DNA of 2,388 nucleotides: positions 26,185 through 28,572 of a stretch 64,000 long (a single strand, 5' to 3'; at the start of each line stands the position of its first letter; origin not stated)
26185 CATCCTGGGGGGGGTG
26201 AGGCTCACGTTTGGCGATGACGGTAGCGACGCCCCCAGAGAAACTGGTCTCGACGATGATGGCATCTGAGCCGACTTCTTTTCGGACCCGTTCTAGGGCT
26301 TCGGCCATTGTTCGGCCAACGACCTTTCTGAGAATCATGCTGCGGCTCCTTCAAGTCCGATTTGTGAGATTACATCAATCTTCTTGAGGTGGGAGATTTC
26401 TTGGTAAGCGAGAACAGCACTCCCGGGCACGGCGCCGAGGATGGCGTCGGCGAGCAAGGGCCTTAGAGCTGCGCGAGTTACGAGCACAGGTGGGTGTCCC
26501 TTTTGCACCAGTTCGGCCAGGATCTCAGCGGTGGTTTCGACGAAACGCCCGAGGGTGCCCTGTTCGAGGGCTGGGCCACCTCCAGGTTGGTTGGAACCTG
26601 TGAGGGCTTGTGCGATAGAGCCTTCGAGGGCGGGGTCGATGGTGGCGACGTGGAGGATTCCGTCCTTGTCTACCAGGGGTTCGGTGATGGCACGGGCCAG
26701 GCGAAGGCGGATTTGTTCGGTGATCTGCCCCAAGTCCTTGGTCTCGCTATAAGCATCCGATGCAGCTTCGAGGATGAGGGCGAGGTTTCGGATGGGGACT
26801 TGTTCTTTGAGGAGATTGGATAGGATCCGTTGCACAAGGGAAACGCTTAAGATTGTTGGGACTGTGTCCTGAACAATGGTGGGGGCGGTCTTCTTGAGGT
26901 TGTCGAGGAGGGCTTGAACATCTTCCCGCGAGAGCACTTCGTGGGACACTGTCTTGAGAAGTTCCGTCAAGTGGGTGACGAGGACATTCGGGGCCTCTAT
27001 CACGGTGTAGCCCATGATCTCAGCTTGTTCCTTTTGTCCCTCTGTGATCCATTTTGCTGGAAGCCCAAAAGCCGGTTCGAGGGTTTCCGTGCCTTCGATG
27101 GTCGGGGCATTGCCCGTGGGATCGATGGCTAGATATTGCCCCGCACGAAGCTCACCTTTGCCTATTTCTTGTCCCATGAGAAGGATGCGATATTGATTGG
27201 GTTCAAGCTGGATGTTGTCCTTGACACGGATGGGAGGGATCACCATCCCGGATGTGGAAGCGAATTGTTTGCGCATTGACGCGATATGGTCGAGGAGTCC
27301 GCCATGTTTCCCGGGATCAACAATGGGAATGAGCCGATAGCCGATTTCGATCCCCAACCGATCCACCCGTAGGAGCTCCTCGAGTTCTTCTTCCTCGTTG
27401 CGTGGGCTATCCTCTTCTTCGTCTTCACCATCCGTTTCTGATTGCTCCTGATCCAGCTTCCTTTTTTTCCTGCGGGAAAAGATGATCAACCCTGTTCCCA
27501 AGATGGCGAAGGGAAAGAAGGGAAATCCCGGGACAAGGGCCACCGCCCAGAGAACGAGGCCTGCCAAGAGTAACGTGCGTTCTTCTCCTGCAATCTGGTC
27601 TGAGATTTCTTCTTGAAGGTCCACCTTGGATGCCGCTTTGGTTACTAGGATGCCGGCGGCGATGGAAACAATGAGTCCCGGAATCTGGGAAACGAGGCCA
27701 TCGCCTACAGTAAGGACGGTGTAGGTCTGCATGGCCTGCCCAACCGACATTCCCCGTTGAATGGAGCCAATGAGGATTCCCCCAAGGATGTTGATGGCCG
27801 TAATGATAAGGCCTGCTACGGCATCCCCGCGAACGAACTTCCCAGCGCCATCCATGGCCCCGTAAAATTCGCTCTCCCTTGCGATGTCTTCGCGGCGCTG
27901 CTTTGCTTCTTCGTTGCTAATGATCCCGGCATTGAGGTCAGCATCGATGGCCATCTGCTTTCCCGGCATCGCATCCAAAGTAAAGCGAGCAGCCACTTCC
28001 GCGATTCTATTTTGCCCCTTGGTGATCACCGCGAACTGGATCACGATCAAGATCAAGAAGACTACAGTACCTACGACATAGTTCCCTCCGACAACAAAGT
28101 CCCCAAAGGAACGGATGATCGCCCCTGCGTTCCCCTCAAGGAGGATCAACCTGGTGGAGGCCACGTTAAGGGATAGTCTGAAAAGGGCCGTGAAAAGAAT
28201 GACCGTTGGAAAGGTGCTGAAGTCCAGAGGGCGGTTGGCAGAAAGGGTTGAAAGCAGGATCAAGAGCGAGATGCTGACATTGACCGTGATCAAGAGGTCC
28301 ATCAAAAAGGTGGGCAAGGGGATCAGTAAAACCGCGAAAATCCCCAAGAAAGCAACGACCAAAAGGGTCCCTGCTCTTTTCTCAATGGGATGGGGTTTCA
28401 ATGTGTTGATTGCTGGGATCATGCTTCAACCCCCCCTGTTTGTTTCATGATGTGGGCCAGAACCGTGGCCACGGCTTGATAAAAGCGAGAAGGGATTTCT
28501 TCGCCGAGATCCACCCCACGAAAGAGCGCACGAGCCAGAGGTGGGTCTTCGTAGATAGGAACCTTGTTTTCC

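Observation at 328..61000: Oriented, hyper-abundant word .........(AT) written through genes in all three reading frames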

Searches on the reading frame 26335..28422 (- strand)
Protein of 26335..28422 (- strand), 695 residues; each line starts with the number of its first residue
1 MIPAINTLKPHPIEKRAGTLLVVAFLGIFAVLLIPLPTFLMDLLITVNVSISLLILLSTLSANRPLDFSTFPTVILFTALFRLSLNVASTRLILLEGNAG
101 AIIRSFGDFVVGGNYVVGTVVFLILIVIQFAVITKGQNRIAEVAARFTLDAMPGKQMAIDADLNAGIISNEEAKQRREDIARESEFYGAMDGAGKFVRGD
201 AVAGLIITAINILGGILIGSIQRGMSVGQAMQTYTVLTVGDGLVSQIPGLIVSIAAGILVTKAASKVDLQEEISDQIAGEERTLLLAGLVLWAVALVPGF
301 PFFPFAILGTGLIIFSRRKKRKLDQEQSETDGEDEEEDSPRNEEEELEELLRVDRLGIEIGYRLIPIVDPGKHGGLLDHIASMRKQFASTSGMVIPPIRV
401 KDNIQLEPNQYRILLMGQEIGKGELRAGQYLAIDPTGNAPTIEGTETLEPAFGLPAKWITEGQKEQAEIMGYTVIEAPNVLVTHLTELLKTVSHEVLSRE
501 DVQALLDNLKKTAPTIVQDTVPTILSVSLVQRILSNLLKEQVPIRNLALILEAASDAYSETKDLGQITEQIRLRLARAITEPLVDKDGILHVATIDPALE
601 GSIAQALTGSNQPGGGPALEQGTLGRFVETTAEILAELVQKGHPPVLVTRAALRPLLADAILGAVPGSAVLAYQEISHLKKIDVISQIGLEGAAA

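Call 6: find_related_loci(query=window:26335-28422:-, collection=genome_contigs, flank=10000)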
Query window:26335-28422:- (695 aa) in genome_contigs; peptide patterns used: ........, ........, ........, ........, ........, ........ (x = any residue, [..] = any of these).
600 stretches matched a pattern (row limit reached: there are more); 588 encode a relative of the query (tblastn E <= 1e-3); the best 80 are kept; 80 distinct loci.
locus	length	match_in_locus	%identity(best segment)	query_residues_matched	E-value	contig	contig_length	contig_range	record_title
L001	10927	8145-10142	58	20-690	0e+0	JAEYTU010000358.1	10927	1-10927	MAG: Planctomycetota bacterium isolate OH_CBlB_142 k127_996958, whole genome shotgun sequence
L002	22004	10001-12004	48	13-677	0e+0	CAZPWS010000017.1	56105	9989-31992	MAG TPA_asm: uncultured Fibrobacterota bacterium isolate binchicken_co286_161 genome assembly, contig: NODE_865_length_5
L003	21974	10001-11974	47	14-676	0e+0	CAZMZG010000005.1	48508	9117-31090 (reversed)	MAG TPA_asm: uncultured Atribacterota bacterium isolate binchicken_co19_558 genome assembly, contig: NODE_816_length_485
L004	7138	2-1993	49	33-693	0e+0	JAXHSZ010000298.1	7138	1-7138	MAG: Thermodesulfobacteriota bacterium isolate MAG11_tar_biofilm MAG11_298, whole genome shotgun sequence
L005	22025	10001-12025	46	17-689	0e+0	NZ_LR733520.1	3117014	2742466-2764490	Burkholderia sp. 8Y isolate Burkholderia sp. 8Y, whole genome shotgun sequence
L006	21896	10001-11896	50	48-677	0e+0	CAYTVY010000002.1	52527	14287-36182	MAG TPA_asm: uncultured Geothermobacter sp. isolate SRP216583_co2_151 genome assembly, contig: NODE_292_length_52527_cov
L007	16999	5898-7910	47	10-676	0e+0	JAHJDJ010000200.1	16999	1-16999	MAG: bacterium isolate Modern_marine.mb.49 Modern_marine.mb.49_k141_1363941, whole genome shotgun sequence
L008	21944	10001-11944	46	46-689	0e+0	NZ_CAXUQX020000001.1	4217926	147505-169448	Trinickia sp. LjRoot230 LJR230c1, whole genome shotgun sequence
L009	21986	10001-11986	46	15-676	0e+0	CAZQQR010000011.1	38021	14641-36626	MAG TPA_asm: uncultured Pirellulaceae bacterium isolate SRP268394_co1_88 genome assembly, contig: NODE_1751_length_38021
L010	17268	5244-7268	45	28-690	0e+0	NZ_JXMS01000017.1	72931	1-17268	Halodesulfovibrio spirochaetisodalis strain JC271 contig17, whole genome shotgun sequence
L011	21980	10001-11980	47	15-676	0e+0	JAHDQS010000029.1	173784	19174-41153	MAG: Clostridia bacterium isolate SM3-B6.2 k141_51176, whole genome shotgun sequence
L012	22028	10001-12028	45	17-691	0e+0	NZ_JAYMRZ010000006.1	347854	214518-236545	Paraburkholderia phymatum strain JPY584 NODE_6_length_347854_cov_33.657254, whole genome shotgun sequence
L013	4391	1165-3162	47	21-676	0e+0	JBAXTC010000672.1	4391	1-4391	MAG: Verrucomicrobiota bacterium isolate ELA625 MAG625_672, whole genome shotgun sequence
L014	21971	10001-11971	45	31-690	0e+0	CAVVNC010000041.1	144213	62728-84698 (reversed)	MAG: uncultured delta proteobacterium isolate MFD03726.bin.2.24 genome assembly, contig: contig_71107, whole genome shot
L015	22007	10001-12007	44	13-691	1e-180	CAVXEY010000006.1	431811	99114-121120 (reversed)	MAG: uncultured delta proteobacterium isolate MFD02416.bin.1.108 genome assembly, contig: contig_16565, whole genome sho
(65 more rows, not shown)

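Call 10: find_encoding_contigs(protein=window:26335-28422:-, flank=10000, max_places=6)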
Protein window:26335-28422:- (695 aa): 3 contigs read that carry it; 3 places shown.
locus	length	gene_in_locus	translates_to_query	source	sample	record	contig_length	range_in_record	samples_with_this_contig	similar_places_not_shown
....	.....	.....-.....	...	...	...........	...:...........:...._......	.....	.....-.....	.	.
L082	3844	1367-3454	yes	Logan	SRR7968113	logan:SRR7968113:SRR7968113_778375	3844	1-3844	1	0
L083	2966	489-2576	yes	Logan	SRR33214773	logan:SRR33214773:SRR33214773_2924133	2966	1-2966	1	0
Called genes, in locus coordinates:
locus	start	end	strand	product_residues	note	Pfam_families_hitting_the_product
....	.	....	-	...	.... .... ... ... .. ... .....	-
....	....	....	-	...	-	-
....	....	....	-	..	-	-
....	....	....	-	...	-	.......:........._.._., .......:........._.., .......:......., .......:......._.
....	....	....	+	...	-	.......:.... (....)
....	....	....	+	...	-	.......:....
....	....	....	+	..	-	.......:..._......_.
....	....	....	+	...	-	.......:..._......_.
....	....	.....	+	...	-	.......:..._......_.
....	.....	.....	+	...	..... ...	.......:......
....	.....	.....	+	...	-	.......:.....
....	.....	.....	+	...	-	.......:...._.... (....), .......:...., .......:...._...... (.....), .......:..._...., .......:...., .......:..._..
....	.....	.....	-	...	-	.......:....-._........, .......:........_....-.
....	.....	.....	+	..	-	-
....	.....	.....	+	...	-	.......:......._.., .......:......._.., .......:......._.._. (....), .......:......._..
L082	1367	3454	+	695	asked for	PF00771:FHIPEP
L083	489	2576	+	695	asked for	PF00771:FHIPEP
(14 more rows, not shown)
